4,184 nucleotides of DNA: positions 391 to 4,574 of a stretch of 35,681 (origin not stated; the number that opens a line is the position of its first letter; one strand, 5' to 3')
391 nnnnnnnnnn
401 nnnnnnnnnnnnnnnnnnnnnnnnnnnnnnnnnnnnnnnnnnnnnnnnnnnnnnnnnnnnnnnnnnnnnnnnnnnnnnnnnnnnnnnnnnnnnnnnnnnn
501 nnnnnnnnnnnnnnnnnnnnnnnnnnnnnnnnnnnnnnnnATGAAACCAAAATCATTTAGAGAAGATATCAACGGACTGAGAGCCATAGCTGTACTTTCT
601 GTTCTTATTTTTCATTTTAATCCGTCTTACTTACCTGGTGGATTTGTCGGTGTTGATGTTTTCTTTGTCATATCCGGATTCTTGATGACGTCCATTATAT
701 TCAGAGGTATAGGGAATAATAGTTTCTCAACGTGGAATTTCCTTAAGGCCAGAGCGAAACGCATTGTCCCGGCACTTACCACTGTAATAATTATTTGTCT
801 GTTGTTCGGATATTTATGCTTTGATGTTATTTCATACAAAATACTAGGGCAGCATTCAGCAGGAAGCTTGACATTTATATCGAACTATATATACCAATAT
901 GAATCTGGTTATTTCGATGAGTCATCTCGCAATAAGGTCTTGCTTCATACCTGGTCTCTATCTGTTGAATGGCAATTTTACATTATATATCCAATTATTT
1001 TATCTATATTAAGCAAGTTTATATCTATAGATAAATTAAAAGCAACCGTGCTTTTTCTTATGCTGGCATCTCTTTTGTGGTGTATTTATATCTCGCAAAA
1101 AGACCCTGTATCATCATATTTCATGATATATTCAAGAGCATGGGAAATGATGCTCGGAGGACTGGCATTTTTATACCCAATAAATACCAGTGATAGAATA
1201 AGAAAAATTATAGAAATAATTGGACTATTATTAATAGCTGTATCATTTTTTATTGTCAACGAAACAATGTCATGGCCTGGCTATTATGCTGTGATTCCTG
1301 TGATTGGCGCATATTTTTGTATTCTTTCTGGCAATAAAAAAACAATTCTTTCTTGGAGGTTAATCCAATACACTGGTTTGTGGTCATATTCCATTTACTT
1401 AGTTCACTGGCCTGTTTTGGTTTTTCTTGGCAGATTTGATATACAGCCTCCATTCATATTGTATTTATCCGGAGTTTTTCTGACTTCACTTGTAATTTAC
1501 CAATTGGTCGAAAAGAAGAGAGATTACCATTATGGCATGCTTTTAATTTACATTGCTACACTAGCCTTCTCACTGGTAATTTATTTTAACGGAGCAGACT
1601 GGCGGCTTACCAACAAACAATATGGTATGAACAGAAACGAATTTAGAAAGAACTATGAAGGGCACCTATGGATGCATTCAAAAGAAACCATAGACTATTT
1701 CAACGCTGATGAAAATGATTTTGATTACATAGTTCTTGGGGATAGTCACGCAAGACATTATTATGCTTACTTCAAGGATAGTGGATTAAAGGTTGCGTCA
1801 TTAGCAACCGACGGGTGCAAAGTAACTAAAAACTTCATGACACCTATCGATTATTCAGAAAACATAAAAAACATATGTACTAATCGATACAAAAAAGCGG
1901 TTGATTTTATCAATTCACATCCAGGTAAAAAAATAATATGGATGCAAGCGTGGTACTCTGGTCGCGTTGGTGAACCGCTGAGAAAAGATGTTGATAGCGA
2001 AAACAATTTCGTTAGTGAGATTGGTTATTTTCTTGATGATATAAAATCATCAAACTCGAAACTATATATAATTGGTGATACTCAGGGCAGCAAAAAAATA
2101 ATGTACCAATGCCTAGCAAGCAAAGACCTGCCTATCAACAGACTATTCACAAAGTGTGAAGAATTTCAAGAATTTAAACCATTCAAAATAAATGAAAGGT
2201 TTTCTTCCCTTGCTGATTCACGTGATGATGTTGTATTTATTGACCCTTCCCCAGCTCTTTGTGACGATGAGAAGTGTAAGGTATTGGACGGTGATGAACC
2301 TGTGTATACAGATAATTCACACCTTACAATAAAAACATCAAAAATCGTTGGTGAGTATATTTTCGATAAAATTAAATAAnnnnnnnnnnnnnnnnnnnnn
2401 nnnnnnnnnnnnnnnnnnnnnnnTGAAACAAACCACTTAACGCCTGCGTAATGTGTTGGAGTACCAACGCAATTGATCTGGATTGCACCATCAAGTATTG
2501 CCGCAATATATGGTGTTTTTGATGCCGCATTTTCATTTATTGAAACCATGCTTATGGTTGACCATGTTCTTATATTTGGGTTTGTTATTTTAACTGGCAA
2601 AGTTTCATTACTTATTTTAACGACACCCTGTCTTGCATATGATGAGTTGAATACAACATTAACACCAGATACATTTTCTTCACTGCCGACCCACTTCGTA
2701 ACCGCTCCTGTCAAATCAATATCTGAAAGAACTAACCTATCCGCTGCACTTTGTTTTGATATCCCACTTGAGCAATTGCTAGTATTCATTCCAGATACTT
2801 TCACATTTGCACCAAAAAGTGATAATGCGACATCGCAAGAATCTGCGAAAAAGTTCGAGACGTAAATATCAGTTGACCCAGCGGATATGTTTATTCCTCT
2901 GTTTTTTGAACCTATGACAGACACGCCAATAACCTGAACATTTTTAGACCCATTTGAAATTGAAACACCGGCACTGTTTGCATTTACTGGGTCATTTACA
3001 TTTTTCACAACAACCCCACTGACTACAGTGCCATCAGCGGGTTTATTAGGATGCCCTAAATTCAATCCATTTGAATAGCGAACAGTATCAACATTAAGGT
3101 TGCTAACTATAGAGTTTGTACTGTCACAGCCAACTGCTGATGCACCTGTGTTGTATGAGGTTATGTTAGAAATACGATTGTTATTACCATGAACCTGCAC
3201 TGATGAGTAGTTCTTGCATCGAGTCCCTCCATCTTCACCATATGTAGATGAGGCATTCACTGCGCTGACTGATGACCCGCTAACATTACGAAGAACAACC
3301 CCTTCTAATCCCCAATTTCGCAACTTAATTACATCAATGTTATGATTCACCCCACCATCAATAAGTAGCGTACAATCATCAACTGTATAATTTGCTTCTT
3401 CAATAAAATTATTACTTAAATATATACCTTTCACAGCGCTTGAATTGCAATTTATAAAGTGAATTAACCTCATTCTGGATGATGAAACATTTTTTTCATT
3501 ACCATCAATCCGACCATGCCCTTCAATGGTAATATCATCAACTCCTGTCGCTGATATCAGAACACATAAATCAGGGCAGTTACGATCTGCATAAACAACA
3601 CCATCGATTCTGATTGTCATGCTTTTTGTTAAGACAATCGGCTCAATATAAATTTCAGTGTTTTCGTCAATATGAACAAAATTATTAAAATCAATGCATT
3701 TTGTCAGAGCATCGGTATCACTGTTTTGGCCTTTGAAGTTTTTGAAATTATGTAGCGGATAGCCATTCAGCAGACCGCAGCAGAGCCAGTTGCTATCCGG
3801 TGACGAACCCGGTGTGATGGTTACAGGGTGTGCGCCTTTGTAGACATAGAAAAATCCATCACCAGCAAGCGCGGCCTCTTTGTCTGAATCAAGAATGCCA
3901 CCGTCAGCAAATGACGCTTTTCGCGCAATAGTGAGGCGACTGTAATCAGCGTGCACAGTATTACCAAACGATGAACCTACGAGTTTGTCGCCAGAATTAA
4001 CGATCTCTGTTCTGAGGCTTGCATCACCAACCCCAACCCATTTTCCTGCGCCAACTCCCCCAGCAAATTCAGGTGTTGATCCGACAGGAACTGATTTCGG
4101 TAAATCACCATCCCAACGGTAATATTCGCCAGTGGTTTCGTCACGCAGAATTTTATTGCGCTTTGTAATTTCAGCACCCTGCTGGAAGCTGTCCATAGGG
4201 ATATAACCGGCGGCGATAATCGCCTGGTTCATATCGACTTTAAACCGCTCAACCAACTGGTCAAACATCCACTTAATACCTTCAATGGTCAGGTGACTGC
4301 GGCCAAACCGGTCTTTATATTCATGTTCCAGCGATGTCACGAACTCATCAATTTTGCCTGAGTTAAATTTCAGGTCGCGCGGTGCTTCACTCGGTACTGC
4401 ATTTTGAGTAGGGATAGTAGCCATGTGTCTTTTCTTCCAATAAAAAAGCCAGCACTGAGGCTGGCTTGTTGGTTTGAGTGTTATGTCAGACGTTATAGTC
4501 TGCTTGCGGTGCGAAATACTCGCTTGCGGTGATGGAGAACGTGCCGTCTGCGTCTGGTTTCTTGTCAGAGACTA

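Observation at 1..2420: att-proximal lysogenic-conversion cargo: O-antigen-type acyltransferase next to a tRNA-Thr fragment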

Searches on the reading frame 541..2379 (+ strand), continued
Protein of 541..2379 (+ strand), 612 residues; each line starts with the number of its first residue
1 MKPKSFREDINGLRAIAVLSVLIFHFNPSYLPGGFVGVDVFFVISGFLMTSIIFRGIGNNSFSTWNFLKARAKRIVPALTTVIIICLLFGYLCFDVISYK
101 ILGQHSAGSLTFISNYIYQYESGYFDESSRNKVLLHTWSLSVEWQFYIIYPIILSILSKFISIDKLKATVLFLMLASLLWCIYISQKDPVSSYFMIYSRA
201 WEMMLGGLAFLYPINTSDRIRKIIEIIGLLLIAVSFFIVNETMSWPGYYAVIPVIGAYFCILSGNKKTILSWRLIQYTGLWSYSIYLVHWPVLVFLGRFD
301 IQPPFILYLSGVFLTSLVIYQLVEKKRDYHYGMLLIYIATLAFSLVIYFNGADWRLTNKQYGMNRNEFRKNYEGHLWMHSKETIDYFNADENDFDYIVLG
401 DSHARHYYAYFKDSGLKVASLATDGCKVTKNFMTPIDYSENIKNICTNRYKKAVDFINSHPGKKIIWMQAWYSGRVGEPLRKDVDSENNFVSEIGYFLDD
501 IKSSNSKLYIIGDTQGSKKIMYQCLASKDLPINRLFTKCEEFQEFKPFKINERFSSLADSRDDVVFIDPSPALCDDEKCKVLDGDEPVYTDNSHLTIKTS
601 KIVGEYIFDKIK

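Call 44: search_protein_families(library=ncbifam, proteins=[window:541-2376:+, L008:8285-9433:+], max_evalue=0.001)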
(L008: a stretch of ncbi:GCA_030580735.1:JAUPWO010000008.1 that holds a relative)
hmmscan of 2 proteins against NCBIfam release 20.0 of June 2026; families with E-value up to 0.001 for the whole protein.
window:541-2376:+ (612 aa): 1 family
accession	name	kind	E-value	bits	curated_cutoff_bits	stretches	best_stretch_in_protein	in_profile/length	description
NF058601.1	ActlTfSucTMsmeg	equivalog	6.4e-31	107.5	1275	1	5-298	30-346/723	acetyltransferase SucT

L008:8285-9433:+ (383 aa): 8 families
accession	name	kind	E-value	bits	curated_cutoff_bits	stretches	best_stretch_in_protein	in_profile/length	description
NF040815.2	recomb_XerA_Arch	equivalog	2.6e-23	83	220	1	112-352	37-258/263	site-specific tyrosine recombinase/integron integrase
TIGR02225.1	recomb_XerD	equivalog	1.1e-14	54.4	329.6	1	119-358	43-284/290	site-specific tyrosine recombinase XerD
TIGR02224.1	recomb_XerC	equivalog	1.3e-13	51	335.15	1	115-356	38-285/295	tyrosine recombinase XerC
NF001399.0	PRK00283.1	subfamily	1e-11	44.6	279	1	114-359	48-294/300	tyrosine recombinase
NF002331.0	PRK01287.1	subfamily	4.8e-08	32.4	371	1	200-355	166-319/365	site-specific tyrosine recombinase XerC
TIGR02249.1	integrase_gron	subfamily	2.6e-07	30.3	265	1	286-349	234-301/315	integron integrase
NF011946.0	PRK15417.1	equivalog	1.8e-05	24.1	435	1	225-349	192-316/337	integron integrase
NF003462.0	PRK05084.1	equivalog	0.00023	20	267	0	201-355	200-351/360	tyrosine recombinase XerS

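Call 55: search_protein_families(library=phrogs, proteins=[window:541-2376:+], max_evalue=0.001)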
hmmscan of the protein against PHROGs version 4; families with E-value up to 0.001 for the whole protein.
window:541-2376:+ (612 aa): 2 families
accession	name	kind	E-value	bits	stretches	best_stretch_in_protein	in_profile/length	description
phrog_6705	-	moron, auxiliary metabolic gene and host takeover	1.8e-149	500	1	1-610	3-640/647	O-antigen acetylase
phrog_3333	-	other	1.6e-36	127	1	9-326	8-353/372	O-acetyltransferase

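Call 74: predict_structure(alignment_id=A2)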
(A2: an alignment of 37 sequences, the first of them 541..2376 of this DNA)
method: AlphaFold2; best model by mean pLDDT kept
length: 612 residues; sequences in the alignment: 37
mean_pLDDT: 91.2   pTM: 0.79
mean pLDDT of the five models: 91.2, 91.2, 91.1, 89.6, 89.4
residues with pLDDT >= 90: 445; 70-90: 150; 50-70: 13; < 50: 4
segments of 3 or more residues with pLDDT < 50: 1-4
pLDDT, mean of each block of 10 residues (from residue 1): 62 96 93 94 96 93 93 93 96 87 96 92 65 89 95 95 96 97 90 91 97 92 95 95 87 98 87 91 95 86 93 95 86 94 96 85 87 89 92 96 94 96 92 85 87 97 96 89 88 95 95 91 83 71 91 93 95 94 92 94 97 93
secondary structure, 60 per line:
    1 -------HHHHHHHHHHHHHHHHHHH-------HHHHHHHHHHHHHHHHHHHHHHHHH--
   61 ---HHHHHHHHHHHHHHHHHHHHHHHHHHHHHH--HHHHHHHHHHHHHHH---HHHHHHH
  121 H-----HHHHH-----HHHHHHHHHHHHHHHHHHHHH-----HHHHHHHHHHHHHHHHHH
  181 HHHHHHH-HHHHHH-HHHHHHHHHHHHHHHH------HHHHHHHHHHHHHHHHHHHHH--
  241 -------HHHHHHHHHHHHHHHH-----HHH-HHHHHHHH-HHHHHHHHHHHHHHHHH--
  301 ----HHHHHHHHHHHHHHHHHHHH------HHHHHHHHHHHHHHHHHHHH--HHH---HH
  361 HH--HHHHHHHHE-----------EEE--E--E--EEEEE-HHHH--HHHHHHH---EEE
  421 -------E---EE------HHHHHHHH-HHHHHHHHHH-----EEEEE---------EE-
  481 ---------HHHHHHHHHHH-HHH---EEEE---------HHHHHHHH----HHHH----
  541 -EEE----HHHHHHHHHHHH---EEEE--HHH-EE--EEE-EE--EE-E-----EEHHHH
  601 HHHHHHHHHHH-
elements in order: H8-26 H34-58 H64-93 H96-110 H114-121 H127-131 H137-157 H163-187 H189-194 H196-211 H218-238 H248-263 H273-280 H282-298 H305-324 H331-350 H359-362 H365-372 E385-387 E396-400 H402-405 H408-414 E418-420 H440-447 H449-458 E464-468 H490-500 E508-511 H521-528 H533-536 E542-544 H549-560 E564-567 E578-580 H597-611

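Call 76: fold_search(model_id=the predicted structure, library=pdb)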
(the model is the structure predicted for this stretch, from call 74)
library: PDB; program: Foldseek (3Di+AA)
matches with E <= 10: 1034; with E <= 0.001: 1
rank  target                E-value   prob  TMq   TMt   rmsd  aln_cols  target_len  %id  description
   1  6se1                  4.0e-06  1.00  0.27  0.58   5.0       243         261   14  Structure of Salmonella ser. Paratyphi A lipopolysaccharide acetyltransferase periplasmic domain (released 2020-08-26)
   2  7tlv                  2.0e-03  1.00  0.21  0.50  11.1       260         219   13  Structure of Neisseria gonorrhoeae peptidoglycan O-acetyltransferase B (PatB) substituted with selenomethionine (released 2023-01-25)
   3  1deo_A                4.5e-03  1.00  0.20  0.46   6.8       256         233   12  RHAMNOGALACTURONAN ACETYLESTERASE FROM ASPERGILLUS ACULEATUS AT 1.55 A RESOLUTION WITH SO4 IN THE ACTIVE SITE (released 2000-04-26)
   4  3c1u                  2.0e-02  1.00  0.20  0.49   6.4       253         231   10  D192N mutant of Rhamnogalacturonan acetylesterase (released 2008-08-05)
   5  2o14                  4.0e-02  1.00  0.20  0.33   8.3       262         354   10  X-Ray Crystal Structure of Protein YXIM_BACsu from Bacillus subtilis. Northeast Structural Genomics Consortium Target SR (released 2006-12-12)
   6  8a25                  4.9e-02  0.98  0.20  0.37  11.8       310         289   10  Lysophospholipase PlaA from Legionella pneumophila str. Corby - complex with PEG fragment (released 2023-06-14)
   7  8dl8_A                7.0e-02  0.16  0.11  0.14  25.3       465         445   10  Cryo-EM structure of human ferroportin/slc40 bound to Co2+ in nanodisc (released 2022-12-07)
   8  10le_B                7.6e-02  0.10  0.08  0.12  21.3       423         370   12  X-ray structure of the Bacteroides fragilis Nramp/MntH divalent transition metal transporter WT in an inward-open, man (released 2026-03-04)
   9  6w4s_F                8.0e-02  0.15  0.11  0.14  24.6       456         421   10  Structure of apo human ferroportin in lipid nanodisc (released 2020-09-09)
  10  8t69                  1.1e-01  0.14  0.12  0.15  21.2       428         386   12  Human VMAT2 in complex with tetrabenazine (released 2023-11-01)
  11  9kqa                  1.2e-01  0.13  0.10  0.14  23.7       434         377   10  Cryo-EM structure of human VMAT2 in complex with Tetrabenazine (released 2025-01-15)
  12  8rl7_A                1.5e-01  0.20  0.13  0.18  22.2       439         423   12  SPNS2 in complex with homo Di-Gluebody GbD12 (released 2025-01-15)
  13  8ufd_A                1.6e-01  0.13  0.11  0.13  24.5       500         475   12  Multidrug efflux pump MtEfpA bound with inhibitor BRD8000.3 (released 2024-09-11)
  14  6gs4_A                1.7e-01  0.10  0.10  0.12  23.8       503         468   10  Crystal structure of peptide transporter DtpA-nanobody in complex with valganciclovir (released 2019-01-30)
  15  8a24                  1.9e-01  0.91  0.19  0.38  13.3       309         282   11  Lysophospholipase PlaA from Legionella pneumophila str. Corby - iodide soak (released 2023-06-14)
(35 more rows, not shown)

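Call 78: find_encoding_contigs(protein=P0107, flank=6000, max_places=3)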
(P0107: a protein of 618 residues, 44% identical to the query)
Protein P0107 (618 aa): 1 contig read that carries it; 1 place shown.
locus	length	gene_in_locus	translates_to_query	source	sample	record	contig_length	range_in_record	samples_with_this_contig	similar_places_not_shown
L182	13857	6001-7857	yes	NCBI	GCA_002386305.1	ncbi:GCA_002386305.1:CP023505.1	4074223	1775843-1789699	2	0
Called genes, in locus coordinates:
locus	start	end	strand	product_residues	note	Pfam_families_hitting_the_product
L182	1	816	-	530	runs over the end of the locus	PF05977:MFS_3, PF07690:MFS_1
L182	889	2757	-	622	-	PF07969:Amidohydro_3, PF01979:Amidohydro_1 (faint)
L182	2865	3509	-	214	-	PF00857:Isochorismatase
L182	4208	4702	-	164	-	-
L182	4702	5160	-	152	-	-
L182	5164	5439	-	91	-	PF05449:Phage_holin_3_7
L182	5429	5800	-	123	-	PF16931:Phage_holin_8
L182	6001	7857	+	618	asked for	PF01757:Acyl_transf_3, PF19040:SGNH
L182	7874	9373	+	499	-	PF00884:Sulfatase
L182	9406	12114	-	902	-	PF13884:Peptidase_S74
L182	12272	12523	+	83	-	-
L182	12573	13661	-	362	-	-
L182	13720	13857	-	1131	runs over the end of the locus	-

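Call 79: find_encoding_contigs(protein=P0002, flank=6000, max_places=3)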
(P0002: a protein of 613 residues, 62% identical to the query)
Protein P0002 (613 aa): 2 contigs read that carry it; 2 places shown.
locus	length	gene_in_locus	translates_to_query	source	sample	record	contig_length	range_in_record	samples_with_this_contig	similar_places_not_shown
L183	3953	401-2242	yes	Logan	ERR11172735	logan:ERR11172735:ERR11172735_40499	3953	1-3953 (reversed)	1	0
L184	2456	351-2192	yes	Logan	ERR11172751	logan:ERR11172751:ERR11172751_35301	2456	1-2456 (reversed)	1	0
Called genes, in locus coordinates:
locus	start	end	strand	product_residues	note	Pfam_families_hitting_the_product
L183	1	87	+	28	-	?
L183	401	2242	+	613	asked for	PF01757:Acyl_transf_3, PF19040:SGNH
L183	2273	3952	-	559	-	?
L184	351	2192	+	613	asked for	PF01757:Acyl_transf_3, PF19040:SGNH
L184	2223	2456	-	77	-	?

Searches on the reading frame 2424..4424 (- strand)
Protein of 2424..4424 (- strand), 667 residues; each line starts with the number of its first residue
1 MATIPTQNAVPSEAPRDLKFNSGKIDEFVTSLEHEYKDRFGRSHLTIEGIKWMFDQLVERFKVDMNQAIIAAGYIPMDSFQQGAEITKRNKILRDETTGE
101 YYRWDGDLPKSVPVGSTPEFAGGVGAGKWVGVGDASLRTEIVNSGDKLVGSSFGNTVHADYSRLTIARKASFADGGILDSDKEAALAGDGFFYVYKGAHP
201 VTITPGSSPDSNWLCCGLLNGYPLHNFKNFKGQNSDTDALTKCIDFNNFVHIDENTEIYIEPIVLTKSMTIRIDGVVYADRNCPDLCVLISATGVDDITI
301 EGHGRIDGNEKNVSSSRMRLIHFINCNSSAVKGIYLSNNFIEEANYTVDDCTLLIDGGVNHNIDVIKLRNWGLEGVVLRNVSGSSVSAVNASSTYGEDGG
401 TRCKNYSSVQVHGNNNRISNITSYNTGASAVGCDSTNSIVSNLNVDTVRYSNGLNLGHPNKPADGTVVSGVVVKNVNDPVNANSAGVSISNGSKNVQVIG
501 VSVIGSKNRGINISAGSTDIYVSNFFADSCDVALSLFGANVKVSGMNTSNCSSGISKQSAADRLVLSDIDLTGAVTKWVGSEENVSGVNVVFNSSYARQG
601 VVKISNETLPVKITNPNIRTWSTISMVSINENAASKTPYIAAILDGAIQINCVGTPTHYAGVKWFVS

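Call 6: search_protein_families(library=pfam, proteins=[window:2424-4424:-], max_evalue=0.01)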
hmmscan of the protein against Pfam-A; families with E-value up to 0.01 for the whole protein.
window:2424-4424:- (667 aa): 1 family
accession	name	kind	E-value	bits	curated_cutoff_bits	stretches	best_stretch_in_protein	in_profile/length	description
PF18668.6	Tail_spike_N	-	3.2e-19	69.2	25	1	78-134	14-70/70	Tail spike TSP1/Gp66 receptor binding N-terminal domain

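Call 44: search_protein_families(library=ncbifam, proteins=[window:2424-4424:-], max_evalue=0.001)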
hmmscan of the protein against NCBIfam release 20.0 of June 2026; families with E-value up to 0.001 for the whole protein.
window:2424-4424:- (667 aa): 0 families

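Call 55: search_protein_families(library=phrogs, proteins=[window:2424-4424:-], max_evalue=0.001)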
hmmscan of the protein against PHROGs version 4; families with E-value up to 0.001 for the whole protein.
window:2424-4424:- (667 aa): 29 families (the best 25 are shown)
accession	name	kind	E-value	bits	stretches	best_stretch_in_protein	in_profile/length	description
phrog_15455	-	tail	3.3e-48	165.7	1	1-151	1-127/652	tail fiber protein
phrog_13362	-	unknown function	3.7e-36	125.6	1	1-158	1-143/820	-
phrog_21878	-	tail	2.2e-30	106.4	1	16-147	1-124/810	tail fiber protein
phrog_14879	-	tail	2.3e-26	93.5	1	71-155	84-171/642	tail fiber protein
phrog_7992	-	tail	3.2e-23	82.9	1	78-225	428-580/1163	tail spike protein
phrog_6518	-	tail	2.2e-20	73.3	1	73-147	205-280/793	tail fiber protein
phrog_34776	-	other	2.7e-18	66.2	1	78-213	427-571/1013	haemolysin-type calcium binding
phrog_17635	-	tail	3.8e-17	62.8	1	1-156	5-155/721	tail fiber protein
phrog_26143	-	head and packaging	4e-17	62.6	1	78-198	218-340/976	virion structural protein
phrog_23412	-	tail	7e-17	61.4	1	78-236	427-571/1167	tail protein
phrog_18484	-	tail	1.1e-16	61.2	1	78-151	102-173/770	tail protein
phrog_16586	-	tail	3.7e-16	59.3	1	35-152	116-215/963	tail fiber protein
phrog_36390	-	tail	1.9e-14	53.6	1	78-151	427-499/1048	tail spike protein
phrog_27156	-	tail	2.1e-14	53.5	1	62-142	5-90/707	tail spike protein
phrog_34575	-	tail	7.6e-14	51.9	1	76-151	77-153/715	tail spike protein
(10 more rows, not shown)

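Call 73: search_solved_structures(query=window:2424-4424:-, max_evalue=0.1)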
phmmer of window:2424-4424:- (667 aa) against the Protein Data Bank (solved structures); distinct sequences matched with E-value up to 0.1: 11.
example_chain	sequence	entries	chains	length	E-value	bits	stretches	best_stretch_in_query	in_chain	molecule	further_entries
9occ_G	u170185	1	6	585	1.2e-42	149.3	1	1-158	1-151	Putative tail protein gp13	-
9vvr_A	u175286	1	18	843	2.2e-20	75.8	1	64-144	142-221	Tail spike protein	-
9lna_A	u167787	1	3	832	2.1e-17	66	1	53-158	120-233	Tail fibers protein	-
4oj5_A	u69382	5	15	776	6.4e-16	61.1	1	68-161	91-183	Tailspike protein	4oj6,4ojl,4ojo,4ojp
5w6h_A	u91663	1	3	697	2.5e-14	55.8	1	70-184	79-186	tailspike protein 4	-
9d80_D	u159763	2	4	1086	6.5e-13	51.1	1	78-158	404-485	Tail fiber protein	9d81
6nw9_A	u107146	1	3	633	6.6e-13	51.1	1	64-157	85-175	Tailspike protein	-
5w6f_A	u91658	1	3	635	6.7e-13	51.1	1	64-157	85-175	tailspike protein 3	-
9d84_A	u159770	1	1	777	2.8e-12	49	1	68-158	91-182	Gp48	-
4qnl_A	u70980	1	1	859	6.4e-10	41.2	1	69-153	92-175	Tail fiber protein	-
8x8m_A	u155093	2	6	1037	4.5e-07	31.8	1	78-166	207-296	Probable tail spike protein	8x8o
